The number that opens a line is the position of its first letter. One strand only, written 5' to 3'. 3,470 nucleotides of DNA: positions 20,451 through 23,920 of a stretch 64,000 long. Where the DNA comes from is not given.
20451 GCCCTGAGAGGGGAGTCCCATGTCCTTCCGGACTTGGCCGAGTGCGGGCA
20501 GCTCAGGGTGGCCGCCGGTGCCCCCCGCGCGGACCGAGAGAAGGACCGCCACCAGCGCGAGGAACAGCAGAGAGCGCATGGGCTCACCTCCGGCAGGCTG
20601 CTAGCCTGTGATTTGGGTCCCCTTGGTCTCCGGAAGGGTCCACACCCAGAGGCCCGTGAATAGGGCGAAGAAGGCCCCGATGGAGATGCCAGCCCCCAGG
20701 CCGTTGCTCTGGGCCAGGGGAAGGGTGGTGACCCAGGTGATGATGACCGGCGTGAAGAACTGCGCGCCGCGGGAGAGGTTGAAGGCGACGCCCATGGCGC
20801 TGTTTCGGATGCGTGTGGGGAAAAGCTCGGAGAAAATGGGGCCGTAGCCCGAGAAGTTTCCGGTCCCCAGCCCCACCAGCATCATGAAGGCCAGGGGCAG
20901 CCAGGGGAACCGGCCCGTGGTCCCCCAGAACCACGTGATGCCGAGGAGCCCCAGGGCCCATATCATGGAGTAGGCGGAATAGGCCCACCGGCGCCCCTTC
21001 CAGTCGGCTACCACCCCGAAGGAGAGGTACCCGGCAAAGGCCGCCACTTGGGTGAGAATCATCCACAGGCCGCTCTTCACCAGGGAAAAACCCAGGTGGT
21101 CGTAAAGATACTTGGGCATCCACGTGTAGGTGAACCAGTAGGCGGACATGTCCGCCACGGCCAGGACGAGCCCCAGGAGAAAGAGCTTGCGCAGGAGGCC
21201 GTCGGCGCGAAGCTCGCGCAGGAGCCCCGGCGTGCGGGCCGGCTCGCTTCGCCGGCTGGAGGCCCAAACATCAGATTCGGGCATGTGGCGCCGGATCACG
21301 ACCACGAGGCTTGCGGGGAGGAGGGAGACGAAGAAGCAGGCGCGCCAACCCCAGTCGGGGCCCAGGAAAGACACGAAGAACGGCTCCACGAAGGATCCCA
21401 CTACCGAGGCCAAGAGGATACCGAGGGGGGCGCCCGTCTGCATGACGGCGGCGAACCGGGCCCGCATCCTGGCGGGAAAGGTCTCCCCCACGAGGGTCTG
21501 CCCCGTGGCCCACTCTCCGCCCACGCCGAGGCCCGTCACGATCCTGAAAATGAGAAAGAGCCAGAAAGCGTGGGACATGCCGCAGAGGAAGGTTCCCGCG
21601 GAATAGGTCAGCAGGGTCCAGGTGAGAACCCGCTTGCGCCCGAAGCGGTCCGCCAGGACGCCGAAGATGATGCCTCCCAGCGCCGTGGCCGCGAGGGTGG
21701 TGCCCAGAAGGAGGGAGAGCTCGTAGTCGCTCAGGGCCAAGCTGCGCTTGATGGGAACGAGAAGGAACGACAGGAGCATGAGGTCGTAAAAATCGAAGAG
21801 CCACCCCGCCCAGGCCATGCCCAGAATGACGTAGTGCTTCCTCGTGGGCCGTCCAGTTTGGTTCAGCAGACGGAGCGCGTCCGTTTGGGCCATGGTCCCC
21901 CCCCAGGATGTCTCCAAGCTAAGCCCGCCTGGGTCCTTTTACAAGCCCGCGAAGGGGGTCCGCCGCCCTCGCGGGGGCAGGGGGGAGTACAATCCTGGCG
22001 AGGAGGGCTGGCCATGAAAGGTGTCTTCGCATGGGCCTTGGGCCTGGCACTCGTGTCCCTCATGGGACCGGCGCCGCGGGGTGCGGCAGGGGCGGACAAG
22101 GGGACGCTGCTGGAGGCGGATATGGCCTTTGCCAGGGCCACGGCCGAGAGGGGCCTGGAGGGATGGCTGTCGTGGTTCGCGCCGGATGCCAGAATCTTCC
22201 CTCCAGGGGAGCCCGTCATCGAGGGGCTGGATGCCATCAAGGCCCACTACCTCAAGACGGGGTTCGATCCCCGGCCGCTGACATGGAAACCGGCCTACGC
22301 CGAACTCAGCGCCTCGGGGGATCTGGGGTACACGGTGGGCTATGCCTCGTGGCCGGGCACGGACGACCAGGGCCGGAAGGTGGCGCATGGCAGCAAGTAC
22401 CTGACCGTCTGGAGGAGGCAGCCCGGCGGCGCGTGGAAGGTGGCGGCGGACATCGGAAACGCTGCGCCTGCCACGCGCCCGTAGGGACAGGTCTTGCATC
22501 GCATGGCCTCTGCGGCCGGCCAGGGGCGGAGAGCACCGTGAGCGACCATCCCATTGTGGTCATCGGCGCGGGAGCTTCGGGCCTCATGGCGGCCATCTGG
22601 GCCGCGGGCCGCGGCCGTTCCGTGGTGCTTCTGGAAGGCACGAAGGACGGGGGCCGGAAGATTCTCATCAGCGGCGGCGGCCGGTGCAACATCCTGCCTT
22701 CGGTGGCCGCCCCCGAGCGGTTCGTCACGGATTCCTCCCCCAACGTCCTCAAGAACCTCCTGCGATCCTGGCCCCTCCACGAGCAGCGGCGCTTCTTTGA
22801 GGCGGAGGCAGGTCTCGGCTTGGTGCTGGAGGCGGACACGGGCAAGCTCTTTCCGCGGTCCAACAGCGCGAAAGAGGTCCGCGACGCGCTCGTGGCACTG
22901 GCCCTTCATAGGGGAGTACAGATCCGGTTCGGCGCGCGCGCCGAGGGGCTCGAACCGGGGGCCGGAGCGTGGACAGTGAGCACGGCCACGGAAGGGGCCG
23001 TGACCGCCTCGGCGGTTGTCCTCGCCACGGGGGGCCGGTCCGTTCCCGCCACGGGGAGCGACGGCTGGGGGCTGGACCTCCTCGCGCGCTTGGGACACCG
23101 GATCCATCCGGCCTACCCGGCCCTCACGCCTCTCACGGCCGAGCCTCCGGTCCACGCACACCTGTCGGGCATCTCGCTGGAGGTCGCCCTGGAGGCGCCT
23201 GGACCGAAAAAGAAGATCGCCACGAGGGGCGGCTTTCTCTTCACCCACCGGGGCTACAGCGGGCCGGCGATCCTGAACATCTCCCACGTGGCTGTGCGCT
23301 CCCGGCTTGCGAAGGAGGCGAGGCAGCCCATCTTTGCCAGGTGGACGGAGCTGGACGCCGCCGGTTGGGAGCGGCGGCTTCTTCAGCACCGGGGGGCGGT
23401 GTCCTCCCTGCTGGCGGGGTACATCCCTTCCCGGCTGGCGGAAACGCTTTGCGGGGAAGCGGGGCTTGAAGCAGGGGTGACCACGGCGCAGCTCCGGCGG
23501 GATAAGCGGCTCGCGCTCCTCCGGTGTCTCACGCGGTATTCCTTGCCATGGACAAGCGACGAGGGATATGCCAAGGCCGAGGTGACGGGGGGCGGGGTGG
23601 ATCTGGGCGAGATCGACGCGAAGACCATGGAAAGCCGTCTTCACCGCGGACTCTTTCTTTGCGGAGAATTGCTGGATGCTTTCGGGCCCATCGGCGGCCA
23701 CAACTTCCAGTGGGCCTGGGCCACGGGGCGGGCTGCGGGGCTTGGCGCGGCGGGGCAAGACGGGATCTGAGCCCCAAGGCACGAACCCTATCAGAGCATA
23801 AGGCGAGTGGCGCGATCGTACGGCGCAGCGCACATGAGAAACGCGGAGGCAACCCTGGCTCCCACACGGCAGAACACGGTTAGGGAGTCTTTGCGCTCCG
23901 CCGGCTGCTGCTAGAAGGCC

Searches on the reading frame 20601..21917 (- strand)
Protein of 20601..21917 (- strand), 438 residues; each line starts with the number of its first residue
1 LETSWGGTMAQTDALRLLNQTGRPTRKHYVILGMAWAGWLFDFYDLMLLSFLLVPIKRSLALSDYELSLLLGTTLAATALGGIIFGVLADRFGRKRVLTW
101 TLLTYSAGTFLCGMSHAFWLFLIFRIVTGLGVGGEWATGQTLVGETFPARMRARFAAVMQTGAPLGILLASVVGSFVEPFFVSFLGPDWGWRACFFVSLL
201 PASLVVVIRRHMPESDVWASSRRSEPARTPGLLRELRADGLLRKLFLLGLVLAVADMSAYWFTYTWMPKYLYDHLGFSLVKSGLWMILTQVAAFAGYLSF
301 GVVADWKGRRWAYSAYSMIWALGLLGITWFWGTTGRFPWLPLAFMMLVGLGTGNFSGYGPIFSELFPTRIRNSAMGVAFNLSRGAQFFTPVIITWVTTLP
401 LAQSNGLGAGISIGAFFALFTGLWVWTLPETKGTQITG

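Call 3: search_protein_families(library=pfam, proteins=[window:20601-21917:-], max_evalue=0.01)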
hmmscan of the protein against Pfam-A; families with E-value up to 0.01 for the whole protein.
window:20601-21917:- (438 aa): 2 families
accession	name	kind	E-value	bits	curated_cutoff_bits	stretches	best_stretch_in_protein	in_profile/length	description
PF07690.21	MFS_1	-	6.9e-41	140.7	33.4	1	40-389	6-346/347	Major Facilitator Superfamily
PF00083.30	Sugar_tr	-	2e-37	129.6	22.3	3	63-225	44-204/452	Sugar (and other) transporter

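Call 4: search_protein_families(library=ncbifam, proteins=[window:20601-21917:-], max_evalue=0.01)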
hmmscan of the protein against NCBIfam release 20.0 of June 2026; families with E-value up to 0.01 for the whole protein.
window:20601-21917:- (438 aa): 58 families (the best 25 are shown)
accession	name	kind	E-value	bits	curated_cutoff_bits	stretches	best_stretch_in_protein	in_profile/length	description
TIGR00895.1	2A0115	subfamily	7.5e-55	186.4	418.55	2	22-228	9-208/398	aromatic acid/H+ symport family MFS transporter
NF008963.0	PRK12307.1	equivalog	1.4e-43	149.7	637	1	31-413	19-392/426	MFS transporter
NF003024.0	PRK03893.1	subfamily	7.7e-42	143.7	604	2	27-224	18-207/497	sialate:H+ symport family MFS transporter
TIGR00891.1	2A0112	subfamily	3.5e-41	141.6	552.9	1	25-393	7-384/405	sialate:H+ symport family MFS transporter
TIGR00883.1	2A0106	subfamily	5.3e-39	134.4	443.45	1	72-399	42-381/400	metabolite/H+ symporter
TIGR00893.1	2A0114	subfamily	2e-26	92.9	395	1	39-428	3-398/399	D-galactonate transporter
NF008586.0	PRK11551.1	equivalog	6.4e-25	88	410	1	29-396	14-367/406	3-(3-hydroxy-phenyl)propionate transporter MhpT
TIGR00898.1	2A0119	subfamily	4.1e-24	85.2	550.75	2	80-223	141-273/506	cation transport protein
NF007927.0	PRK10642.1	equivalog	5.8e-23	81.4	544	1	79-396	80-410/500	glycine betaine/L-proline transporter ProP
TIGR00879.1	SP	subfamily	5e-22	78.1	237.8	2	38-219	65-251/510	sugar porter family MFS transporter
NF007414.0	PRK09952.1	equivalog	9.6e-19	67.4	538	1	73-403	72-410/438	shikimate transporter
TIGR00880.1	2_A_01_02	superfamily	6.2e-18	65.3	131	1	73-207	2-132/141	multidrug resistance protein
TIGR00881.1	2A0104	subfamily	6.9e-17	61.5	407.75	1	48-361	13-328/379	phosphoglycerate transporter protein PgtP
NF008270.1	PRK11043.1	equivalog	7.7e-16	58.2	430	1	55-309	30-269/382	purine nucleoside transporter PunC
NF053517.1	HbztTptrPcaK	equivalog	8.6e-16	57.9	770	1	45-225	34-207/437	4-hydroxybenzoate transporter PcaK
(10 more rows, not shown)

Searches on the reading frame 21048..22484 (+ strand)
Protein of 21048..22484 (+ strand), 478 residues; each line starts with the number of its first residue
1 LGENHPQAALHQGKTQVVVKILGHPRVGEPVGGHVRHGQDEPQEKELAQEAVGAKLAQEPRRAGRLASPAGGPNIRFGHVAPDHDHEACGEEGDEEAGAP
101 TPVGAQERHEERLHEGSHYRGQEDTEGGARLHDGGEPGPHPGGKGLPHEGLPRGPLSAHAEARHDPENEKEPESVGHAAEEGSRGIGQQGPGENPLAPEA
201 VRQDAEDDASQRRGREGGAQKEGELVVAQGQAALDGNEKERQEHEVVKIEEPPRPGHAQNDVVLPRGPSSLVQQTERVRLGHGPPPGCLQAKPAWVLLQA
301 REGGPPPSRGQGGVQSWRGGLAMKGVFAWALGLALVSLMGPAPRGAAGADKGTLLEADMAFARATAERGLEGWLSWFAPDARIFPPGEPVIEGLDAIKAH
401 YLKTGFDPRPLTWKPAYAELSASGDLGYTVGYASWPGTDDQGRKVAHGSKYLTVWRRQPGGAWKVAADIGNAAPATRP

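Call 3: search_protein_families(library=pfam, proteins=[window:21048-22484:+], max_evalue=0.01)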
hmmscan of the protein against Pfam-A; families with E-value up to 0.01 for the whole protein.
window:21048-22484:+ (478 aa): 3 families
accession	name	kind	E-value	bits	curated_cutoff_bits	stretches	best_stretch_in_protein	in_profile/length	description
PF14534.12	DUF4440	-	1.7e-11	44.9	25.2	1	355-465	2-107/107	Domain of unknown function (DUF4440)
PF12680.13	SnoaL_2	-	8.6e-05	23.5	27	1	360-456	3-93/102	SnoaL-like domain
PF13577.12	SnoaL_4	-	0.0037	17.7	24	1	369-466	24-123/126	SnoaL-like domain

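Call 4: search_protein_families(library=ncbifam, proteins=[window:21048-22484:+], max_evalue=0.01)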
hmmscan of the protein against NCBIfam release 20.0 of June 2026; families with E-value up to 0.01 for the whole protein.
window:21048-22484:+ (478 aa): 0 families

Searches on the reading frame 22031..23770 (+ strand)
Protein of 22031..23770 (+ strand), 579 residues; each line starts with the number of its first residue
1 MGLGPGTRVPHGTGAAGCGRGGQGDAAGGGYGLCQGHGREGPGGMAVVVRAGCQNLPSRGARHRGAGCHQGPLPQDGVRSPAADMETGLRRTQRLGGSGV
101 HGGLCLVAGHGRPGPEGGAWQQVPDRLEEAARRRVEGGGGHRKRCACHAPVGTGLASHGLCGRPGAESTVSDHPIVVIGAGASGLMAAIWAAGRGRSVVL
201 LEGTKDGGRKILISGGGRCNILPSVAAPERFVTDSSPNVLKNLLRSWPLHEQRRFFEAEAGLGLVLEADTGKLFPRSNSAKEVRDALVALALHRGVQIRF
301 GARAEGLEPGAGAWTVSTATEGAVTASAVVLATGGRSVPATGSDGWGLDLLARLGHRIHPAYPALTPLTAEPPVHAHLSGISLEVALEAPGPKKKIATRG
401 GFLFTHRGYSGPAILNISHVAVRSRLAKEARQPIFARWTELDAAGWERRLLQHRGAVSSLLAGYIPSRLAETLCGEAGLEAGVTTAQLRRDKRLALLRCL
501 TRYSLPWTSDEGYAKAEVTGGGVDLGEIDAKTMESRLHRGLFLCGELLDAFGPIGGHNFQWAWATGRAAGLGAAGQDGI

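Call 3: search_protein_families(library=pfam, proteins=[window:22031-23770:+], max_evalue=0.01)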
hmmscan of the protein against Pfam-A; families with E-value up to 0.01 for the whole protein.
window:22031-23770:+ (579 aa): 9 families
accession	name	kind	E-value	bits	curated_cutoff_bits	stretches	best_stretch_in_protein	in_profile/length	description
PF03486.20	HI0933_like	-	5.3e-65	219.7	50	1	175-570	3-242/244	HI0933-like protein Rossmann domain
PF22780.1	HI0933_like_1st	-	1.7e-19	70.7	27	1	362-518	1-165/165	HI0933-like protein barrel and H2TH domain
PF00890.30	FAD_binding_2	-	3.5e-10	40.1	20.4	1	175-219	2-46/414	FAD binding domain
PF01266.30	DAO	-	2e-09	37.9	27.9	2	285-338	153-207/353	FAD dependent oxidoreductase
PF07992.20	Pyr_redox_2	-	2e-06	27.9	26.1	0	279-338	181-240/291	Pyridine nucleotide-disulphide oxidoreductase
PF12831.13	FAD_oxidored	-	5.2e-05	23.1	27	1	175-205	2-32/416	FAD dependent oxidoreductase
PF13454.12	NAD_binding_9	-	0.00019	21.9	21.8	1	176-334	1-153/155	FAD-NAD(P)-binding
PF13738.12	Pyr_redox_3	-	0.00067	19.4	30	0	176-203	1-29/305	Pyridine nucleotide-disulphide oxidoreductase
PF13450.12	NAD_binding_8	-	0.0054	17.4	21.9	0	177-203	1-27/68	NAD(P)-binding Rossmann-like domain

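Call 4: search_protein_families(library=ncbifam, proteins=[window:22031-23770:+], max_evalue=0.01)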
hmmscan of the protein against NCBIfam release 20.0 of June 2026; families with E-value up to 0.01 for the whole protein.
window:22031-23770:+ (579 aa): 40 families (the best 25 are shown)
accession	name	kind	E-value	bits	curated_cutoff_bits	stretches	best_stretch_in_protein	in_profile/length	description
TIGR00275.1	TIGR00275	subfamily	1.3e-100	337.1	183.8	1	175-570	1-400/401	aminoacetone oxidase family FAD-binding enzyme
TIGR03862.1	flavo_PP4765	subfamily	7.5e-22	77.7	242.65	1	198-574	4-372/376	TIGR03862 family flavoprotein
NF006130.0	PRK08274.1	equivalog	4.9e-08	32.2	369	1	172-204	5-37/467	FAD-dependent tricarballylate dehydrogenase TcuA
NF009477.0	PRK12843.1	equivalog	1.4e-06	27.1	758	1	171-217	15-61/578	FAD-dependent oxidoreductase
TIGR02485.1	CobZ_N-term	equivalog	3e-06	26.3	372.55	0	175-204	4-33/437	FAD-dependent tricarballylate dehydrogenase TcuA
TIGR02032.1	GG-red-SF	subfamily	9.4e-06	25.5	158.8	1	175-339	3-151/297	geranylgeranyl reductase family protein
TIGR03467.1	HpnE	equivalog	1.8e-05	24.3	283.05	0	283-338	210-266/430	hydroxysqualene dehydroxylase HpnE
NF045637.1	carotdesatCrtDProt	equivalog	2.5e-05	23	580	1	175-211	1-37/485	1-hydroxycarotenoid 3,4-desaturase CrtD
TIGR01813.1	flavo_cyto_c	subfamily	2.7e-05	23.1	285.45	1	174-246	1-73/444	flavocytochrome c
NF050086.1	pipecolate_AmaA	exception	2.9e-05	22.9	600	0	173-205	26-58/425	L-pipecolate oxidase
NF002480.1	PRK01747.1-1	equivalog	2.9e-05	22.7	540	0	165-204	241-280/645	bifunctional tRNA (5-methylaminomethyl-2-thiouridine)(34)-methyltransferase MnmC2/FAD-dependent 5-carboxymethylaminomethyl-2-thiouridine(34)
NF004789.0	PRK06134.1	subfamily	3.6e-05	22.5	747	1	170-216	10-56/581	FAD-dependent oxidoreductase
NF053676.1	4oxCHCAChcC1Cy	equivalog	4.3e-05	22.1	1000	1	174-216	3-45/528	4-oxocyclohexanecarboxylate 2-dehydrogenase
TIGR03197.1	MnmC_Cterm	equivalog_domain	6.2e-05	22.2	174.2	0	282-335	149-201/400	FAD-dependent 5-carboxymethylaminomethyl-2-thiouridine(34) oxidoreductase MnmC1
NF005560.0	PRK07233.1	equivalog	9.5e-05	21.4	252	0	175-208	3-36/435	hypothetical protein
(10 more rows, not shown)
